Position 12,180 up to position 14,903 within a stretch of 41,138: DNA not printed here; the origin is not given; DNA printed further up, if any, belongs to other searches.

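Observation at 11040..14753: BioF-like alpha-oxoamine synthase fused to a BioF2/FemAB-like GNAT acyltransferase, co-oriented with a 33-aa basic micro-ORF and a calcineurin-like phosphoesterase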

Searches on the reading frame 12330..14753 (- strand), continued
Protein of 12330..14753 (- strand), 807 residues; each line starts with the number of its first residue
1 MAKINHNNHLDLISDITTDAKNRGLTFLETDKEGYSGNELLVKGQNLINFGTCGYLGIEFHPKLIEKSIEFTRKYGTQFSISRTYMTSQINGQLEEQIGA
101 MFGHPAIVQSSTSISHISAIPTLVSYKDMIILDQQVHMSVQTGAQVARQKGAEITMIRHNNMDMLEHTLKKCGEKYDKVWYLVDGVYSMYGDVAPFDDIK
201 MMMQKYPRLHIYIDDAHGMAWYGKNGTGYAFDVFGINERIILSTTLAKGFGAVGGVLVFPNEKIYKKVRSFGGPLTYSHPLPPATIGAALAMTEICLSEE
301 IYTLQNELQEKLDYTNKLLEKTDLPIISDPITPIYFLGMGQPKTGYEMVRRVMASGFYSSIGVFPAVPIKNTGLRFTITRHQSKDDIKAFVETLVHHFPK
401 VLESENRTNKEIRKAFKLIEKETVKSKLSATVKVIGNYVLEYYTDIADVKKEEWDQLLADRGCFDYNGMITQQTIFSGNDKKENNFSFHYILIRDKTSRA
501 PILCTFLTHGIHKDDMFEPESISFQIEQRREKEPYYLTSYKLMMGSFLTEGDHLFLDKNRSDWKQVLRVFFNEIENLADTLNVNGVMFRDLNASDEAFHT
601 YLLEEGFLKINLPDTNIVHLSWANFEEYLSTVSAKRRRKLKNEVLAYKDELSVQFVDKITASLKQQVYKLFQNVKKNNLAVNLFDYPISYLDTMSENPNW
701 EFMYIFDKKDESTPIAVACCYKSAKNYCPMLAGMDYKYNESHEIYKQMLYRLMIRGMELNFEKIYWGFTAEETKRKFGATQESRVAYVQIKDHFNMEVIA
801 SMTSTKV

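Call 94: search_protein_families(library=pfam, proteins=[L003:10444-11670:-, L033:12782-13951:+, L024:6511-7416:-, L020:10926-12440:+], max_evalue=1)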
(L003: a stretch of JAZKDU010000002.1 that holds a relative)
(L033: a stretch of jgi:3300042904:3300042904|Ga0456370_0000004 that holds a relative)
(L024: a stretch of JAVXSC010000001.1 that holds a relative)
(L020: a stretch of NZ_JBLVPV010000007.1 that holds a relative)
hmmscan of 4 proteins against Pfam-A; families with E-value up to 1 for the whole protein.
L003:10444-11670:- (408 aa): 9 families
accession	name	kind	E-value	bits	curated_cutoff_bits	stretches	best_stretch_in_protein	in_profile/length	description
PF02518.31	HATPase_c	-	6.6e-26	91.4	26.4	1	302-407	6-109/111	Histidine kinase-, DNA gyrase B-, and HSP90-like ATPase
PF00989.32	PAS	-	4.2e-12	46.5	22.6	1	64-170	4-111/113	PAS fold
PF13426.13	PAS_9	-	2.4e-10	41.1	27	1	74-173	4-102/103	PAS domain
PF00512.31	HisKA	-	3.7e-09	36.9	26.9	1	189-252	2-65/66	His Kinase A (phospho-acceptor) domain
PF08448.16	PAS_4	-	1.9e-05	25.3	23.1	1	70-169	4-102/110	PAS fold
PF13589.12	HATPase_c_3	-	0.00019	21.9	25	1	303-394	4-93/137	Histidine kinase-, DNA gyrase B-, and HSP90-like ATPase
PF13581.12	HATPase_c_2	-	0.004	17.6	27.4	1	311-380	41-107/127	Histidine kinase-like ATPase domain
PF14598.12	PAS_11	-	0.018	15.5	25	1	76-157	7-88/109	PAS domain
PF08447.18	PAS_3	-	0.093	13.4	25.6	1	86-166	4-86/89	PAS fold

L033:12782-13951:+ (389 aa): 6 families
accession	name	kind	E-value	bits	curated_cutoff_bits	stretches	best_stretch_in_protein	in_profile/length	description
PF07730.19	HisKA_3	-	1e-12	48.8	24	1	194-258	1-66/68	Histidine kinase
PF02518.31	HATPase_c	-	3.5e-10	40.8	26.4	1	300-387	2-105/111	Histidine kinase-, DNA gyrase B-, and HSP90-like ATPase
PF08448.16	PAS_4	-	0.00063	20.4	23.1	1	75-177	1-109/110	PAS fold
PF13426.13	PAS_9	-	0.0068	17.1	27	1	83-175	5-103/103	PAS domain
PF13188.13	PAS_8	-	0.0079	16.5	21.8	1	71-122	3-55/65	PAS domain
PF00989.32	PAS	-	0.11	12.9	22.6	1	73-173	5-113/113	PAS fold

L024:6511-7416:- (301 aa): 3 families
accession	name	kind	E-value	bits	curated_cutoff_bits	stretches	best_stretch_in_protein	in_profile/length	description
PF12833.13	HTH_18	-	1.3e-11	45.1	33.6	1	217-296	1-80/80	Helix-turn-helix domain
PF00672.30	HAMP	-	0.0059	17.3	25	1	12-52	12-51/53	HAMP domain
PF20430.3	Eplus_motif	-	0.085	13.1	24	1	7-20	11-24/28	E+ motif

L020:10926-12440:+ (504 aa): 5 families
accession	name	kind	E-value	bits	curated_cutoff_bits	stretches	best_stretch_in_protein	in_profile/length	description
PF02518.31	HATPase_c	-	1.6e-29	103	26.4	1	235-350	1-109/111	Histidine kinase-, DNA gyrase B-, and HSP90-like ATPase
PF00072.30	Response_reg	-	1.2e-21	77.4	30.2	1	381-494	1-110/111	Response regulator receiver domain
PF00512.31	HisKA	-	7.3e-19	68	26.9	1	122-188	1-66/66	His Kinase A (phospho-acceptor) domain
PF23198.2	PDE8A_N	-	0.027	14.8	29.6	1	375-502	6-136/147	PDE8A-like, N-terminal domain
PF13589.12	HATPase_c_3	-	0.11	13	25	1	242-318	5-77/137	Histidine kinase-, DNA gyrase B-, and HSP90-like ATPase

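Call 96: list_cluster_members(proteins=[P0001, P0013, P0121, P0004])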
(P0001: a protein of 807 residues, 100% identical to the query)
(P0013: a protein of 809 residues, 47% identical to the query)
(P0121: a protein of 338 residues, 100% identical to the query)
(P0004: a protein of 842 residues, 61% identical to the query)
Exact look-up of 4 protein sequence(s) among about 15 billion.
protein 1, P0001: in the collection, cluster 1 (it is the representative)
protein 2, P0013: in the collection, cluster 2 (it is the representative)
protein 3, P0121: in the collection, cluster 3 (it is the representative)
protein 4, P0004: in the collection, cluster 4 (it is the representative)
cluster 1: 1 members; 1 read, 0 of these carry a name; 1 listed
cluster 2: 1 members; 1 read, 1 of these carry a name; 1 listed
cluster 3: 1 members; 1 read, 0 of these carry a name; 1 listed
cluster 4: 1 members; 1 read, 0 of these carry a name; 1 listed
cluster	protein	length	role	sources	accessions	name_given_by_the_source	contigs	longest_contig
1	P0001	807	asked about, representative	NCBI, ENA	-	-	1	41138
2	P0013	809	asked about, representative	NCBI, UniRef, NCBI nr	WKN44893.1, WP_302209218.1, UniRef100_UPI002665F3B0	bifunctional aminotransferase class I/II-fold pyridoxal phosphate-dependent enzyme/GNAT ...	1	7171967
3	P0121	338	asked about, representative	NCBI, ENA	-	-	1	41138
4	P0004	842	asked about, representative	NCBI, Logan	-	-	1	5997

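Call 97: find_homologous_proteins(query=L003:7518-7910:-)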
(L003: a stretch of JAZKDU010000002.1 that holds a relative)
Query L003:7518-7910:- (130 aa): 70 proteins with E <= 0.001 among 83 candidates.
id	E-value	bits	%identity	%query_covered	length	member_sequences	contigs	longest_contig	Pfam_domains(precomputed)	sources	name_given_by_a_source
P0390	2.2e-77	275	100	100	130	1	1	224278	PF25056.2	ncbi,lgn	ncbi:MAG: hypothetical protein V4608_02755 [Bacteroidota bacterium]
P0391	1.9e-58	214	77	100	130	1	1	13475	PF25056.2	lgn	-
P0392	6.0e-58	212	78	98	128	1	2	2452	PF25056.2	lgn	-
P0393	1.9e-56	207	78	96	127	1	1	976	PF25056.2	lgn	-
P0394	3.9e-56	206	74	97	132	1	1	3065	PF25056.2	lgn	-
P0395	4.4e-56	206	76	99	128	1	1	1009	PF25056.2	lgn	-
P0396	6.2e-56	206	76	98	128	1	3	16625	PF25056.2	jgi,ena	-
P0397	1.5e-55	204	73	98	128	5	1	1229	PF25056.2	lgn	-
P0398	3.5e-55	203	76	98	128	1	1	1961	PF25056.2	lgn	-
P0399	1.0e-54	202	74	95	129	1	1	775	PF25056.2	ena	-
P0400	2.1e-54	201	71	98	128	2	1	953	PF25056.2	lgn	-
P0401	1.2e-53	198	73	97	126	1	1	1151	PF25056.2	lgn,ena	-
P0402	1.2e-53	198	72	98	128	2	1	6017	PF25056.2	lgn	-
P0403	3.1e-53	197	71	97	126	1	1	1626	PF25056.2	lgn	-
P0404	1.2e-52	195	73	98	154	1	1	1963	PF25056.2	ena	-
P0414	1.6e-48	182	66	98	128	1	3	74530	PF25056.2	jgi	jgi:hypothetical protein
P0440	6.1e-42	160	64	95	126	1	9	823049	PF25056.2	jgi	jgi:hypothetical protein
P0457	5.3e-33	132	56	95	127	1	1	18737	PF25056.2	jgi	-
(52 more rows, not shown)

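Call 98: find_encoding_contigs(protein=P0440, flank=7000, max_places=1)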
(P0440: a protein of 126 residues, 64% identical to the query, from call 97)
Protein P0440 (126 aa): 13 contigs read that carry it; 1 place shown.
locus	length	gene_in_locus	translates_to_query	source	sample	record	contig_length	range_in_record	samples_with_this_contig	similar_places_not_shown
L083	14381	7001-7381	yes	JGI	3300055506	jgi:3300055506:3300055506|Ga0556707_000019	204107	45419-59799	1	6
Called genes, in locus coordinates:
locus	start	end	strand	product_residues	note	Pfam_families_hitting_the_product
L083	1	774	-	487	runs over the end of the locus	PF00092:VWA, PF13519:VWA_2 (faint)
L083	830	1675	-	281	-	PF00456:Transketolase_N, PF13292:DXP_synthase_N, PF00676:E1_dh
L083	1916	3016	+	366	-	PF01926:MMR_HSR1, PF02421:FeoB_N, PF06071:YchF-GTPase_C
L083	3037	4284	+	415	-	PF00989:PAS, PF08448:PAS_4 (weak), PF13426:PAS_9, PF00512:HisKA, PF02518:HATPase_c, PF14501:HATPase_c_5 (weak)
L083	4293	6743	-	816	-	PF00155:Aminotran_1_2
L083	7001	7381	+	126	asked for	PF25056:DUF7793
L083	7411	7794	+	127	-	PF25056:DUF7793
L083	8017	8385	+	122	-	-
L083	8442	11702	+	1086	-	PF23759:GBD_T9SS_assoc, PF18911:PKD_4 (weak), PF13585:CHU_C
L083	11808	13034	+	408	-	PF00890:FAD_binding_2 (weak), PF01134:GIDA (faint), PF01266:DAO (faint), PF03486:HI0933_like, PF07992:Pyr_redox_2 (faint), PF13738:Pyr_redox_3 (faint), PF22780:HI0933_like_1st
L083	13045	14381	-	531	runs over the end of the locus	PF00801:PKD, PF18911:PKD_4, PF13585:CHU_C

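Call 99: find_encoding_contigs(protein=P0414, flank=7000, max_places=1)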
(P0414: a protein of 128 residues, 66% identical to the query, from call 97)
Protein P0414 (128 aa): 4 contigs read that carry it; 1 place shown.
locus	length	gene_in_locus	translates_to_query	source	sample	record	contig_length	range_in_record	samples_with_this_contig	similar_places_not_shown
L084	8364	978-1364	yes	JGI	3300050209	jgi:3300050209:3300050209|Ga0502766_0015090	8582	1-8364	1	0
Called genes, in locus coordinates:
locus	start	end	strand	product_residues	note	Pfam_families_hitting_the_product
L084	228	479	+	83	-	PF25056:DUF7793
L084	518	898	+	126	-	PF25056:DUF7793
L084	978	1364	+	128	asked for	PF25056:DUF7793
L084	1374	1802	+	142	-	PF25056:DUF7793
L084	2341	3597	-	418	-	PF05977:MFS_3, PF07690:MFS_1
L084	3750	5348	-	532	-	PF13884:Peptidase_S74, PF18962:Por_Secre_tail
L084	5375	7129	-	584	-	-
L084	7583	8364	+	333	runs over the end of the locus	?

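Call 100: find_encoding_contigs(protein=P0457, flank=7000, max_places=1)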
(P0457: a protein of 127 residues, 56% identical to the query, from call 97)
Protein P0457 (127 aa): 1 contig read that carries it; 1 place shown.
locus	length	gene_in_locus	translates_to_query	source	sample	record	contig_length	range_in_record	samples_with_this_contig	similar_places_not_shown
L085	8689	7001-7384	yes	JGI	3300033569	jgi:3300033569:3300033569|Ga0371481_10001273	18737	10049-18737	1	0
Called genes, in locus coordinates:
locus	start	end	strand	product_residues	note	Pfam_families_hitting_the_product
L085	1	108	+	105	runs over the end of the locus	-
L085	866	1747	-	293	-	PF00763:THF_DHG_CYH, PF02882:THF_DHG_CYH_C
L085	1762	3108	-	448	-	PF02881:SRP54_N, PF01656:CbiA (faint), PF06414:Zeta_toxin, PF13401:AAA_22 (weak), PF00448:SRP54, PF02978:SRP_SPB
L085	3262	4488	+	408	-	PF13426:PAS_9 (weak), PF00512:HisKA, PF02518:HATPase_c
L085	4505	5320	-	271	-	PF13480:Acetyltransf_6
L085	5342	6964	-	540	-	PF00155:Aminotran_1_2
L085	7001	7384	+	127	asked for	PF25056:DUF7793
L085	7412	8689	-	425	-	?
